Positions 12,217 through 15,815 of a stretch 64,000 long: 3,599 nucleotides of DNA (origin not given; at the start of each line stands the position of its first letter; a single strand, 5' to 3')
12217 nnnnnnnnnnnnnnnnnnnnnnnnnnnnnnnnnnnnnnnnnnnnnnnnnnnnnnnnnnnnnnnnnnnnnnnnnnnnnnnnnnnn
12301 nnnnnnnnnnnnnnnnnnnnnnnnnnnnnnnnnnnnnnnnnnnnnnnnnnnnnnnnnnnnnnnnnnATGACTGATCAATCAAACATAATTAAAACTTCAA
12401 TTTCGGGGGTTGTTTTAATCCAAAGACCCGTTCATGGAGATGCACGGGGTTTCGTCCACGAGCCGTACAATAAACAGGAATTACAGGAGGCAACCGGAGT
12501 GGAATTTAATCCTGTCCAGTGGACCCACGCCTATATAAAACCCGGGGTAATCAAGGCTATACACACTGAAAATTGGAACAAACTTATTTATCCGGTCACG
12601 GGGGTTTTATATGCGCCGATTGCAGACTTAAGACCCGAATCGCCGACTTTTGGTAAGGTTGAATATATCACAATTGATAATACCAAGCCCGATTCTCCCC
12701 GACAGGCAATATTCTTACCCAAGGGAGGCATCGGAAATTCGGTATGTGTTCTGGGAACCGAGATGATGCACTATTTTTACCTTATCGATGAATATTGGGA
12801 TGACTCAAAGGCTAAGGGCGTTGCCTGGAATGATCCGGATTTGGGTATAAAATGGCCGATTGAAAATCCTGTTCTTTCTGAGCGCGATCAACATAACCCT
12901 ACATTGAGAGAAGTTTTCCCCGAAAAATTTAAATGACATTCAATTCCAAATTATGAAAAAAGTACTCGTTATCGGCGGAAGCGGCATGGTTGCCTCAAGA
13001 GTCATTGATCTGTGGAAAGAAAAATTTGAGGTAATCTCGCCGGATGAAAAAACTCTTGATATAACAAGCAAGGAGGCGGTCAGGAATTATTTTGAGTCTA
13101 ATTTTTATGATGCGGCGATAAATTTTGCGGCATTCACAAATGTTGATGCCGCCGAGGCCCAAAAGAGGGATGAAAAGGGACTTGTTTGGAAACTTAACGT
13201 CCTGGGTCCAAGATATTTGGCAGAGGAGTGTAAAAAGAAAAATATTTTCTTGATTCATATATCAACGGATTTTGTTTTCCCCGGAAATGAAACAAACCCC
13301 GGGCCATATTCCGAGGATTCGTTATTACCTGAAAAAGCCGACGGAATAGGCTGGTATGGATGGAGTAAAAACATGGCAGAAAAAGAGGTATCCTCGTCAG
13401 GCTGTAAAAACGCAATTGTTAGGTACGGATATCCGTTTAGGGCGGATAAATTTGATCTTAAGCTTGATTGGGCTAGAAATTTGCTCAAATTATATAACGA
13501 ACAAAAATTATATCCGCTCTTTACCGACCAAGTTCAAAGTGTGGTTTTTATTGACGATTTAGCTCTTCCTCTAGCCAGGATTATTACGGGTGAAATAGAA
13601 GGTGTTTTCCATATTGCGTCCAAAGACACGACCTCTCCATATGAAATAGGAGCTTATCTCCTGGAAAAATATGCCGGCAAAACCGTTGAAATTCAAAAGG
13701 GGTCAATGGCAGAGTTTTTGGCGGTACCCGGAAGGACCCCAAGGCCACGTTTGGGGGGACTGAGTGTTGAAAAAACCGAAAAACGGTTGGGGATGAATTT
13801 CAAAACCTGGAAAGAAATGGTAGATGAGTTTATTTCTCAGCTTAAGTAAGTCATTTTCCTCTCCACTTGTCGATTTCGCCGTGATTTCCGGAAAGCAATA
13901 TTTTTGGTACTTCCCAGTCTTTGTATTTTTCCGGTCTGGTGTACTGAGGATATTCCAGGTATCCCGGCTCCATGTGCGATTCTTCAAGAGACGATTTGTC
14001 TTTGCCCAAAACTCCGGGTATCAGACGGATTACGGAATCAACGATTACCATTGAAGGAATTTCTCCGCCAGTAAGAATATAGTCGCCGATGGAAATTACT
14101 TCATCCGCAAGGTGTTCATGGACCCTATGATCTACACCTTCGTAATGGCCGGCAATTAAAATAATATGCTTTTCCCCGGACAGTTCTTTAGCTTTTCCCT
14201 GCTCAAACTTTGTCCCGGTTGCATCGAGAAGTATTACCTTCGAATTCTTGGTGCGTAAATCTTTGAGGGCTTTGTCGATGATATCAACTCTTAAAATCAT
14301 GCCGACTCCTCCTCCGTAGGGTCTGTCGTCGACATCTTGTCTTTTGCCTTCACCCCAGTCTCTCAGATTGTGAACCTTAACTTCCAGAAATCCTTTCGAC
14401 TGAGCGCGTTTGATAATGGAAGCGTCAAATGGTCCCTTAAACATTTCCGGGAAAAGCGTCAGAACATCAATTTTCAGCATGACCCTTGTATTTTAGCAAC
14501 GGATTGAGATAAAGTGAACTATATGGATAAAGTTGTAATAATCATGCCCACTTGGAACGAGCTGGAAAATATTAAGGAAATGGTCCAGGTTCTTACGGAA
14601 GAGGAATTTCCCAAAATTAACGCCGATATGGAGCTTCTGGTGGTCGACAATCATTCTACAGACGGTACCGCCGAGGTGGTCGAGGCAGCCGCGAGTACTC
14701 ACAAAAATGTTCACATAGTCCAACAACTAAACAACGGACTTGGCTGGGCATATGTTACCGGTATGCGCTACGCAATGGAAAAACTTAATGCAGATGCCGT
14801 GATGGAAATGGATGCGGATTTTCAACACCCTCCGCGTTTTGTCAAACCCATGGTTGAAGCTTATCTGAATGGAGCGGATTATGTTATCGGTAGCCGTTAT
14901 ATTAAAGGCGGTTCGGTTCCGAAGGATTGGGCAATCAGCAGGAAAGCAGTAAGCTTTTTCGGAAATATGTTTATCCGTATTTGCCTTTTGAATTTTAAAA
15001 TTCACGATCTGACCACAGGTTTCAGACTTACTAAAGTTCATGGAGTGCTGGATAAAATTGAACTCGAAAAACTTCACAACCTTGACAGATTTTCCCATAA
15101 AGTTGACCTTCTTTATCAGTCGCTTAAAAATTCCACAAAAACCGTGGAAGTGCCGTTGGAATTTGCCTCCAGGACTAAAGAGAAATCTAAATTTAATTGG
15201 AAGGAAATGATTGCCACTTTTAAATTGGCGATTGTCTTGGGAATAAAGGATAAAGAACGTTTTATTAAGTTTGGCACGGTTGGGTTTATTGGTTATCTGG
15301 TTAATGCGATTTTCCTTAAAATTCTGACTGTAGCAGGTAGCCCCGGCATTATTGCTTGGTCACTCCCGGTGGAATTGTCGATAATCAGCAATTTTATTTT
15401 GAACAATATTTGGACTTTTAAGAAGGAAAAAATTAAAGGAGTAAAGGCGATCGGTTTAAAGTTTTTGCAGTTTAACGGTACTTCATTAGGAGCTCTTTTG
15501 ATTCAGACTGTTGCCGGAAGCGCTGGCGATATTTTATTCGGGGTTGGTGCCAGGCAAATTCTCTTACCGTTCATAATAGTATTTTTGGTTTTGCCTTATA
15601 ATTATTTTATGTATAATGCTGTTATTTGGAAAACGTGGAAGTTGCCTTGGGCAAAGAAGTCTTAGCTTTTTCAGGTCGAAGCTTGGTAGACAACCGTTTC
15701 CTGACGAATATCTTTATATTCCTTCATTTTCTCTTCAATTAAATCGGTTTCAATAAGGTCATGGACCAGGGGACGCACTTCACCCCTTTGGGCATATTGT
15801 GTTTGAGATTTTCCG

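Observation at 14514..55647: A 41-kb surface-glycosylation island with 19 polytopic GT-C-like membrane proteins, 11 GT2/GT4 enzymes and a Wzx flippase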

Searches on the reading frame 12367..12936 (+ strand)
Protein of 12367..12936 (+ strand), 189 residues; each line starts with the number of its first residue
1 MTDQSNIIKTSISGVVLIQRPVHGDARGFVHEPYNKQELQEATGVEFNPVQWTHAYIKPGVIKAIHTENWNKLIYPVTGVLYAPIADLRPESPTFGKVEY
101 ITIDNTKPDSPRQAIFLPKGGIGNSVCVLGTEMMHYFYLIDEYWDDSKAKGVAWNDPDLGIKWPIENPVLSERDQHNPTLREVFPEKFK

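Call 8: search_protein_families(library=pfam, proteins=[window:12367-12936:+], max_evalue=0.001)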
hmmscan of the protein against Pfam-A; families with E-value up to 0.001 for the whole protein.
window:12367-12936:+ (189 aa): 1 family
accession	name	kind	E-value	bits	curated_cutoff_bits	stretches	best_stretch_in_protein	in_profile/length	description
PF00908.23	dTDP_sugar_isom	-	8.5e-36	123.6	27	1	9-182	1-168/168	dTDP-4-dehydrorhamnose 3,5-epimerase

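Call 59: search_protein_families(library=ncbifam, proteins=[window:12367-12936:+], max_evalue=0.00001)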
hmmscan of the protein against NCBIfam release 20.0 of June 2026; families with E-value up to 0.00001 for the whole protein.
window:12367-12936:+ (189 aa): 1 family
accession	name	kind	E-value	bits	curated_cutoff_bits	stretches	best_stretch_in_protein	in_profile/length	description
TIGR01221.1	rmlC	equivalog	9.1e-32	110.3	155.75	1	6-183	1-175/176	dTDP-4-dehydrorhamnose 3,5-epimerase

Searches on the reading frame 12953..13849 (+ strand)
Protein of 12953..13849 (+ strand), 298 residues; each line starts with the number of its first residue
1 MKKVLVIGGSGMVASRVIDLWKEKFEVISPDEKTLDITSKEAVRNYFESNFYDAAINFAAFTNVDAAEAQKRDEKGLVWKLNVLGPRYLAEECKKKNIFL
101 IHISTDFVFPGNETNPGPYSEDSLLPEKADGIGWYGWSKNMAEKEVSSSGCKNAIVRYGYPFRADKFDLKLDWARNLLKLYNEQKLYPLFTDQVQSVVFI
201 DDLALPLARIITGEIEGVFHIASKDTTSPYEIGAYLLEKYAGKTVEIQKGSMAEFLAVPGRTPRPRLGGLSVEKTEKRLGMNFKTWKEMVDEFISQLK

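Call 8: search_protein_families(library=pfam, proteins=[window:12953-13849:+], max_evalue=0.001)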
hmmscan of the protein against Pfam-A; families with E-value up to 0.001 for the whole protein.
window:12953-13849:+ (298 aa): 3 families
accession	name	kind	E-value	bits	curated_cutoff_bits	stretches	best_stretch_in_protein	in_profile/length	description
PF04321.23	RmlD_sub_bind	-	1.4e-46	159.3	27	1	3-297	2-285/287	RmlD substrate binding domain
PF01370.27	Epimerase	-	6.3e-15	55.7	20.9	1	4-149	1-156/240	NAD dependent epimerase/dehydratase family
PF07993.18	NAD_binding_4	-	5.1e-05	23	20.1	1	53-160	90-206/258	Male sterility protein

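Call 59: search_protein_families(library=ncbifam, proteins=[window:12953-13849:+], max_evalue=0.00001)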
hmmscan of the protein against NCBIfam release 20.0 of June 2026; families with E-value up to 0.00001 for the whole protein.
window:12953-13849:+ (298 aa): 3 families
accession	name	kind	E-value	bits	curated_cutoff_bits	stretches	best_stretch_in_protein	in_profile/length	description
TIGR01214.1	rmlD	equivalog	1.6e-41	142.3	224.05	1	3-296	1-284/285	dTDP-4-dehydrorhamnose reductase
NF007440.0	PRK09987.1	equivalog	3.2e-14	52.9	308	1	37-295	40-291/299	dTDP-4-dehydrorhamnose reductase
TIGR01181.1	dTDP_gluc_dehyt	equivalog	4.2e-07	29.3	365.1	1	35-117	57-137/321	dTDP-glucose 4,6-dehydratase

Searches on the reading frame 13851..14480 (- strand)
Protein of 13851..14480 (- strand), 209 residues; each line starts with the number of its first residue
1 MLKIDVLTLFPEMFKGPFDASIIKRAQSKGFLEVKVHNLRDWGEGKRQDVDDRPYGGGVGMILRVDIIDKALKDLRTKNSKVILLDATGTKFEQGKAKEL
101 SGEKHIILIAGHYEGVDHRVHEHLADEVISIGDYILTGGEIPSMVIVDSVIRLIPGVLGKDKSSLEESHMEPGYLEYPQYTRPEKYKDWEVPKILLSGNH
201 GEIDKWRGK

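Call 8: search_protein_families(library=pfam, proteins=[window:13851-14480:-], max_evalue=0.001)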
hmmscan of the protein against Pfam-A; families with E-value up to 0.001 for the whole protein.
window:13851-14480:- (209 aa): 1 family
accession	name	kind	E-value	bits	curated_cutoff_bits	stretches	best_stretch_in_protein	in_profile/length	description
PF01746.26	tRNA_m1G_MT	-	2.5e-54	184.4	27.3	1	24-207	2-182/195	tRNA (Guanine-1)-methyltransferase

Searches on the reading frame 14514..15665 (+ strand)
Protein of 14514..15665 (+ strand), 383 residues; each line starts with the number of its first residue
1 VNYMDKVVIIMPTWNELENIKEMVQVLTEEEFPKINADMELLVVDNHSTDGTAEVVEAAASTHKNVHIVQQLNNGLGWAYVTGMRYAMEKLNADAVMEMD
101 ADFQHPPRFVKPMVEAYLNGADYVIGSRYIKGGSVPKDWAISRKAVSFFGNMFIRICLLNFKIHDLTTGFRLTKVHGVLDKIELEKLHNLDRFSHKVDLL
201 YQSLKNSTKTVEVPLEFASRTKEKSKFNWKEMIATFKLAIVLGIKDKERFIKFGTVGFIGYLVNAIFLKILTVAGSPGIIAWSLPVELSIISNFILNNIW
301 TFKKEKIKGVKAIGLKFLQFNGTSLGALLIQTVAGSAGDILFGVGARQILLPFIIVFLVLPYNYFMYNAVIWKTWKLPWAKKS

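Call 3: search_protein_families(library=pfam, proteins=[window:14514-15665:+], max_evalue=0.01)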
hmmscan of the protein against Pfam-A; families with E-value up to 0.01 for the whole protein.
window:14514-15665:+ (383 aa): 3 families
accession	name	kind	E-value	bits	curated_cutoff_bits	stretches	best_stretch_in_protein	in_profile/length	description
PF00535.33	Glycos_transf_2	-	9.3e-27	94.4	23.3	1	9-174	2-160/168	Glycosyl transferase family 2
PF04138.20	GtrA_DPMS_TM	-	1.8e-11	44.7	26.1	1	252-372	1-117/117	GtrA/DPMS, transmembrane domain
PF13641.12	Glyco_tranf_2_3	-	0.0001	22.8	27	1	7-116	3-110/230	Glycosyltransferase like family 2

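Call 11: find_encoding_contigs(protein=window:14514-15665:+, flank=10000, max_places=6)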
Protein window:14514-15665:+ (383 aa): 1 contig read that carries it; 1 place shown.
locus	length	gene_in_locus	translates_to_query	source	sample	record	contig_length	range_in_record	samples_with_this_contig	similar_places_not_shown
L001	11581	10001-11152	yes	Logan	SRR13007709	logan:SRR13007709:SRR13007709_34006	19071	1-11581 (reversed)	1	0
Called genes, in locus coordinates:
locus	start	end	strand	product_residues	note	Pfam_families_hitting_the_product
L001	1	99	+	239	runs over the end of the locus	PF02463:SMC_N (weak), PF20720:nSTAND3 (faint), PF25199:nSTAND_NTPase5 (faint), PF00005:ABC_tran, PF13304:AAA_21 (faint)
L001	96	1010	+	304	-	PF18075:FtsX_ECD, PF02687:FtsX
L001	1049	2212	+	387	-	PF13529:Peptidase_C39_2 (weak)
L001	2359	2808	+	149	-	PF04892:VanZ-LLP1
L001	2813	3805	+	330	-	PF01073:3Beta_HSD, PF01370:Epimerase, PF02719:Polysacc_synt_2, PF04321:RmlD_sub_bind, PF07993:NAD_binding_4 (faint), PF08659:KR (faint), PF13460:NAD_binding_10 (weak), PF16363:GDP_Man_Dehyd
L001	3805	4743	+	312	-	PF00188:CAP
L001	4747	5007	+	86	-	-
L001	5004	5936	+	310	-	PF00483:NTP_transferase, PF12804:NTP_transf_3 (weak)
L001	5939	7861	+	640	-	PF01073:3Beta_HSD, PF01370:Epimerase, PF02719:Polysacc_synt_2, PF04321:RmlD_sub_bind, PF07993:NAD_binding_4, PF13460:NAD_binding_10 (weak), PF16363:GDP_Man_Dehyd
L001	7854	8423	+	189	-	PF00908:dTDP_sugar_isom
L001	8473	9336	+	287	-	PF01370:Epimerase, PF04321:RmlD_sub_bind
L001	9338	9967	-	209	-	PF01746:tRNA_m1G_MT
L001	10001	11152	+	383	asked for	PF00535:Glycos_transf_2, PF04138:GtrA_DPMS_TM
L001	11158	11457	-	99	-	PF12172:zf-ChsH2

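Call 13: search_protein_families(library=ncbifam, proteins=[window:14514-15665:+], max_evalue=0.01)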
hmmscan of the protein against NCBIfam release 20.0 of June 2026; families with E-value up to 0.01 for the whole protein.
window:14514-15665:+ (383 aa): 19 families
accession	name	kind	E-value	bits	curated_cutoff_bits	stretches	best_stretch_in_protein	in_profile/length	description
NF047588.1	GlcsyltransPgfSStrep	equivalog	1e-21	77.5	500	1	6-263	2-239/308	glycosyltransferase PgfS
TIGR04182.1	glyco_TIGR04182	equivalog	5e-18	65.5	325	1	6-264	1-238/293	S-layer glycoprotein N-glycosyltransferase AglJ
NF007986.1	PRK10714.1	equivalog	4.1e-14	52.3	529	1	3-239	4-223/316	undecaprenyl-phosphate 4-deoxy-4-formamido-L-arabinose transferase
TIGR03469.1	HpnB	hypoth_equivalog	2.7e-12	46.4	379.25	1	5-116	44-159/386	hopene-associated glycosyltransferase HpnB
NF058614.1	PPMAGASynPpgS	equivalog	6.1e-12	45.4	370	1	7-216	2-195/226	polyprenyl-phospho-N-acetylgalactosaminyl synthase PpgS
TIGR03937.1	PgaC_IcaA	equivalog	1.7e-11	43.8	422.3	1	4-116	44-149/407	poly-beta-1,6-N-acetyl-D-glucosamine synthase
NF045692.1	OglycostaseCruG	equivalog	3.9e-10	39.2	600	1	3-116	39-151/386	2'-O-glycosyltransferase CruG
NF041875.1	EPS_EpsD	equivalog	1.3e-09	37.9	370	1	8-125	2-112/325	exopolysaccharide biosynthesis glycosyltransferase EpsD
NF010496.0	PRK13915.1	equivalog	1.6e-09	37.3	262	1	5-120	31-145/307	glucosyl-3-phosphoglycerate synthase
NF007482.0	PRK10073.1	equivalog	1.9e-09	37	423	1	1-91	2-88/334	glycosyltransferase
NF041391.1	DPhHxTase_Halo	equivalog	5e-08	32.2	375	1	11-223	1-189/213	dolichyl-phosphate hexose transferase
NF038302.1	EPS_HpsE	equivalog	5.9e-07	28.7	300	1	8-102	4-96/307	hormogonium polysaccharide biosynthesis glycosyltransferase HpsE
NF047683.1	TeichurnBiosyTuaG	equivalog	1.8e-06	27.8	400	1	4-80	5-78/252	teichuronic acid biosynthesis protein TuaG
TIGR04283.1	glyco_like_mftF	equivalog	3.6e-06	26.7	182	1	9-75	3-67/221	TIGR04283 family arsenosugar biosynthesis glycosyltransferase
NF038299.1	EPS_HpsN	equivalog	1.6e-05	24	425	1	6-121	2-110/317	hormogonium polysaccharide biosynthesis glycosyltransferase HpsN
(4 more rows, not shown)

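Call 14: search_solved_structures(query=window:14514-15665:+, max_evalue=0.001)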
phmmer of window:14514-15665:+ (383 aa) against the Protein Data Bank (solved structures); distinct sequences matched with E-value up to 0.001: 15.
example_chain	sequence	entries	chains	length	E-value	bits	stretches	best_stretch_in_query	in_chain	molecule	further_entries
5mlz_A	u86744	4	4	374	2.7e-38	135.1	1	6-373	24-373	Dolichol monophosphate mannose synthase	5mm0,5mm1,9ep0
9hwj_A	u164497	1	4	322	3.4e-11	45.9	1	4-281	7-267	Undecaprenyl-phosphate 4-deoxy-4-formamido-L-arabinose transferase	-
9bhc_C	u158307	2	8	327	1.2e-09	40.8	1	5-128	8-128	Undecaprenyl-phosphate 4-deoxy-4-formamido-L-arabinose transferase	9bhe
8vxh_A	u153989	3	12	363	1.7e-09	40.3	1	5-128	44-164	Undecaprenyl-phosphate 4-deoxy-4-formamido-L-arabinose transferase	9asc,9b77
6yv7_B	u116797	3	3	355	6.9e-08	35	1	3-108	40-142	Glycosyl transferase, family 2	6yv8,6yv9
6yv7_A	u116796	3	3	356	6.9e-08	35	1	3-108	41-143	Glycosyl transferase, family 2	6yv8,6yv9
5ekp_C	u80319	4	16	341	1.4e-07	34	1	6-172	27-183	Uncharacterized glycosyltransferase sll0501 | Glycosyltransferase sll0501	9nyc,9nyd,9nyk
5eke_A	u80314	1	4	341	1.5e-07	33.9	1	6-172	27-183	Uncharacterized glycosyltransferase sll0501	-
9nye_A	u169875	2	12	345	1.5e-07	33.9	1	6-172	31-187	Glycosyltransferase sll0501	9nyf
2z87_A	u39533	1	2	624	5.5e-06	28.8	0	28-102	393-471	Chondroitin synthase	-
2z86_A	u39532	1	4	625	5.6e-06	28.8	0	28-102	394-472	Chondroitin synthase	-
6h1j_A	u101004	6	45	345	5.8e-05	25.4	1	4-138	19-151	Probable ss-1,3-N-acetylglucosaminyltransferase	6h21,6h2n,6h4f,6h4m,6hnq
3bcv_A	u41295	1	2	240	6.2e-05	25.3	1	2-90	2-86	Putative glycosyltransferase protein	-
5tze_C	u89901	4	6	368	7e-05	25.1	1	7-102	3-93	Glycosyl transferase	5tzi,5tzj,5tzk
5tz8_A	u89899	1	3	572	0.00014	24.1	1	7-102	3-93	Glycosyl transferase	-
